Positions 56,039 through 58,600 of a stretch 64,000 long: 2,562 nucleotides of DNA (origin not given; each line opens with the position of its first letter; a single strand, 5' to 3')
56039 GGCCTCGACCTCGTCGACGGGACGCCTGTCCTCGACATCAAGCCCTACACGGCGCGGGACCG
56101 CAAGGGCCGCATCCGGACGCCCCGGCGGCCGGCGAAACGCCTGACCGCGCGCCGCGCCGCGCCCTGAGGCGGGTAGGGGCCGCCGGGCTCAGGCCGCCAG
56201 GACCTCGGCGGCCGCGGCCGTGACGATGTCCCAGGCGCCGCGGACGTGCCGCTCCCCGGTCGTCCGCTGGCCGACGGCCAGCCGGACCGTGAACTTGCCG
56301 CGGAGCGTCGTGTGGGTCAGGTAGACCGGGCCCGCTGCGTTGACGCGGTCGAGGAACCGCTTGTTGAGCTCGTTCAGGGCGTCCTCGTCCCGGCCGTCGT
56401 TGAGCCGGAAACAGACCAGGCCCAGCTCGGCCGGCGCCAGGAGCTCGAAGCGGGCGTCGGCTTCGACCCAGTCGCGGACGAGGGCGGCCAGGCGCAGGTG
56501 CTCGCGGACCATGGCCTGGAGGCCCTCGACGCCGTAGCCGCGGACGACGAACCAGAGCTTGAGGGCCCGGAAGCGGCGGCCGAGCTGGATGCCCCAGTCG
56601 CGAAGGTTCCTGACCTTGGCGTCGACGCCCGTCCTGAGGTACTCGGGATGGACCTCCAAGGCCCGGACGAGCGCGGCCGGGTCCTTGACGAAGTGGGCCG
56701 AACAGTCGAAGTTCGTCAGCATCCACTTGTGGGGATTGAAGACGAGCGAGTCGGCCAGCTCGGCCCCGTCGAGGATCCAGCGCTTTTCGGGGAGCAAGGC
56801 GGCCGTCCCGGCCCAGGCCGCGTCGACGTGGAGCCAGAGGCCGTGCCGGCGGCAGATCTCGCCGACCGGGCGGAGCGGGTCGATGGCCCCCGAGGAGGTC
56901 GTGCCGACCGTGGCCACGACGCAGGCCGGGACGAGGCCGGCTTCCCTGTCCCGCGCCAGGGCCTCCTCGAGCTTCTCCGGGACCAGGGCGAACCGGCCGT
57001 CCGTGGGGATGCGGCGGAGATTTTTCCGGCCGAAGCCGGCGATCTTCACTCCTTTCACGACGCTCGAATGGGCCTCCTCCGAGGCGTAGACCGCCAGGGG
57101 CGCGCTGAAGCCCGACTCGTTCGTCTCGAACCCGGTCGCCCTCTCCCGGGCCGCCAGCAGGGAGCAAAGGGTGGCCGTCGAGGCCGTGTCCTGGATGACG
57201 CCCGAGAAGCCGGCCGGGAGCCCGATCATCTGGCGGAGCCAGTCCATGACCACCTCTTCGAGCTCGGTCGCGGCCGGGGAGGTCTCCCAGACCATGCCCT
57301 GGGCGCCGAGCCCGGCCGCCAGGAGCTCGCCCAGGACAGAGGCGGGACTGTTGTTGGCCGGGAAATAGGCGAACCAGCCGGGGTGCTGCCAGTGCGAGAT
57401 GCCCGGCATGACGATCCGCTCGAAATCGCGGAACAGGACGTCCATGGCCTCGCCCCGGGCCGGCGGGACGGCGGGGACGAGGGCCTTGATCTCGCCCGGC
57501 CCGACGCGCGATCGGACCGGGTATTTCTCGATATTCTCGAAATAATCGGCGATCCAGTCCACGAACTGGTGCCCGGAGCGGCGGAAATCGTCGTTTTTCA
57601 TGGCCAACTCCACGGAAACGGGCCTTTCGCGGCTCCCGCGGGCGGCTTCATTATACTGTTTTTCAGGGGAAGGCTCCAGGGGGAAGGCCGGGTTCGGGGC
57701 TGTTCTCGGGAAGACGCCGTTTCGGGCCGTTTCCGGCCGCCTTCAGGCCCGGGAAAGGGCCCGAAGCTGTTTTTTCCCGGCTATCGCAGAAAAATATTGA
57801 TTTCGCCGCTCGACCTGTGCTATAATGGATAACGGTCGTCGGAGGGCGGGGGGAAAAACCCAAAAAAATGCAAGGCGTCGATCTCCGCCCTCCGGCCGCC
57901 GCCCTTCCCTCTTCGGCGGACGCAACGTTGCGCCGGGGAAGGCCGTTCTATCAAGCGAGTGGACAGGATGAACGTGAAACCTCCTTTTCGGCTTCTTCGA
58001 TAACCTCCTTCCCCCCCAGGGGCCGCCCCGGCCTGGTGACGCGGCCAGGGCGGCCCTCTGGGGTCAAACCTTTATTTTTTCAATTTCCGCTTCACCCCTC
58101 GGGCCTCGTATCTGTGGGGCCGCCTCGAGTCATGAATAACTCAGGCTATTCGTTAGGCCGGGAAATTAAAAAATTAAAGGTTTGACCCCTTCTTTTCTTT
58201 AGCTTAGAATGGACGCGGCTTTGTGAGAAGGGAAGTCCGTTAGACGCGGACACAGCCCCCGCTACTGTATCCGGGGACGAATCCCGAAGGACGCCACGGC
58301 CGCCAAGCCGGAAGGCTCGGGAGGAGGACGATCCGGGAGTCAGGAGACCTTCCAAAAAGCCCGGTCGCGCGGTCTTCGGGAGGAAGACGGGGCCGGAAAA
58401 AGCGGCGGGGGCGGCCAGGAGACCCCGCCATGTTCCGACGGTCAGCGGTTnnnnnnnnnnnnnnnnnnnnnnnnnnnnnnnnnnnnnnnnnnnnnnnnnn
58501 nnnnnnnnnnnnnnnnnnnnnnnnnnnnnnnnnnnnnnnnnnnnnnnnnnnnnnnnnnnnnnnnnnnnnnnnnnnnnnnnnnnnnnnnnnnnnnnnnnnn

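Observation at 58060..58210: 130-bp MITE derived from the Y1-transposase element donates a -35 box to the promoter of the cobalamin riboswitch/btuB-like receptor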

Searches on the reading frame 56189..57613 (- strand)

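Call 10: search_protein_families(library=pfam, proteins=[window:56189-57613:-])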
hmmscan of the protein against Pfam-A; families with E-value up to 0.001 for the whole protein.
window:56189-57613:- (474 aa): 3 families
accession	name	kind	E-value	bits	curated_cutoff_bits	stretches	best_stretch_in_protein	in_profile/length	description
PF00282.25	Pyridoxal_deC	-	3.3e-111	372.1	27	1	39-404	1-374/375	Pyridoxal-dependent decarboxylase conserved domain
PF01212.27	Beta_elim_lyase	-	6.8e-05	22.8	27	1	110-299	29-202/288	Beta-eliminating lyase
PF00266.25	Aminotran_5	-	0.00019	20.9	21.5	1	174-266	91-177/371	Aminotransferase class-V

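Call 11: search_protein_families(library=ncbifam, proteins=[window:56189-57613:-])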
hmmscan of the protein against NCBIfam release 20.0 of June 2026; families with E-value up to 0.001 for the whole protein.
window:56189-57613:- (474 aa): 7 families
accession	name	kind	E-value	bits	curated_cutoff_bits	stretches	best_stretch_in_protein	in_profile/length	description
NF052646.1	DABADecarRhbB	equivalog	2e-48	165.2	900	1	108-469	128-483/491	L-2,4-diaminobutyrate decarboxylase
TIGR03799.1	NOD_PanD_pyr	equivalog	3.9e-32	111.3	606.1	1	172-418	209-451/522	pyridoxal-dependent aspartate 1-decarboxylase PanP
TIGR03812.1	tyr_de_CO2_Arch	equivalog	3.5e-15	55.7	299.4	1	113-408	55-330/375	tyrosine decarboxylase MfnA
NF002748.0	PRK02769.1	equivalog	1.5e-11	43.6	305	1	116-380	64-307/382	histidine decarboxylase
TIGR01788.1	Glu-decarb-GAD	equivalog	2.7e-06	26.3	380.4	1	230-410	188-370/431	glutamate decarboxylase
TIGR03811.1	tyr_de_CO2_Ent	equivalog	7.8e-06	24.6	905.3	0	181-271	231-326/608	tyrosine decarboxylase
TIGR04343.1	egtE_PLP_lyase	equivalog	5.3e-05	22.2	400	1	178-268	114-183/370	ergothioneine biosynthesis PLP-dependent enzyme EgtE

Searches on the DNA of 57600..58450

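Call 14: search_rna_families(source=window, start=57600, end=58450, threshold=evalue, max_evalue=5)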
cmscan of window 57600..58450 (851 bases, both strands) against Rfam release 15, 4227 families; matches with E-value up to 5: 11.
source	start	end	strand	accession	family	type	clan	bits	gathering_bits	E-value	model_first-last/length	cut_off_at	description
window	58193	58370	+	RF00174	Cobalamin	Cis-reg; riboswitch;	CL00101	88.7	31.5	1.9e-22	1-189/189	no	Cobalamin riboswitch aptamer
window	57707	57779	+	RF04281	mir-8791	Gene; miRNA;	CL00146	29.5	85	0.00077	1-77/77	no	mir-8791 microRNA precursor family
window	58018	58057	+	RF03412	mir-1915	Gene; miRNA;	-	25.8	95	0.12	1-73/73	no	mir-1915 microRNA precursor family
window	57832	57902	+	RF03964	mir-H1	Gene; miRNA;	-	20.9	97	1.1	1-85/85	no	mir-H1 microRNA precursor family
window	58017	58059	-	RF01002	mir-936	Gene; miRNA;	-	18.8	110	1.1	1-98/98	no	mir-936 microRNA precursor family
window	58018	58060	-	RF02985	ftsZ-DE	Gene; sRNA;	-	16.8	72.2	1.7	30-67/69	no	ftsZ-DE RNA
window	58020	58089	-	RF01867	CC2171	Gene; sRNA;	-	16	75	0.61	1-159/159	no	caulobacter sRNA CC2171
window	58019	58057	+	RF02985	ftsZ-DE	Gene; sRNA;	-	15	72.2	4.7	33-66/69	no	ftsZ-DE RNA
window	57641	57792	-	RF02762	C1_109596F_thermometer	Cis-reg; thermoregulator;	-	12.7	125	0.52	1-227/227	no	C1_109596F 5' UTR thermometer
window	57841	57893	+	RF02357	RNaseP-T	Gene; ribozyme;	CL00002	12.4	60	4.3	1-208/208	no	RNaseP truncated form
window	57977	58024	-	RF02207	WT1-AS_5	Gene; lncRNA;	-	12.2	80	3.7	1-79/79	no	WT1 antisense RNA conserved region 5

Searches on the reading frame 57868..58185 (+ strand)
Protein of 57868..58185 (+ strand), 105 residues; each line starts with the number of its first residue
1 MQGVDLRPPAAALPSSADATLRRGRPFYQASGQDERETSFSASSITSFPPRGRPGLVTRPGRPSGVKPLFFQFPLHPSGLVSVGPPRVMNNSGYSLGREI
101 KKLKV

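Call 10: search_protein_families(library=pfam, proteins=[window:57868-58185:+])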
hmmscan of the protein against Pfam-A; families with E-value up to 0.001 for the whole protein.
window:57868-58185:+ (105 aa): 0 families
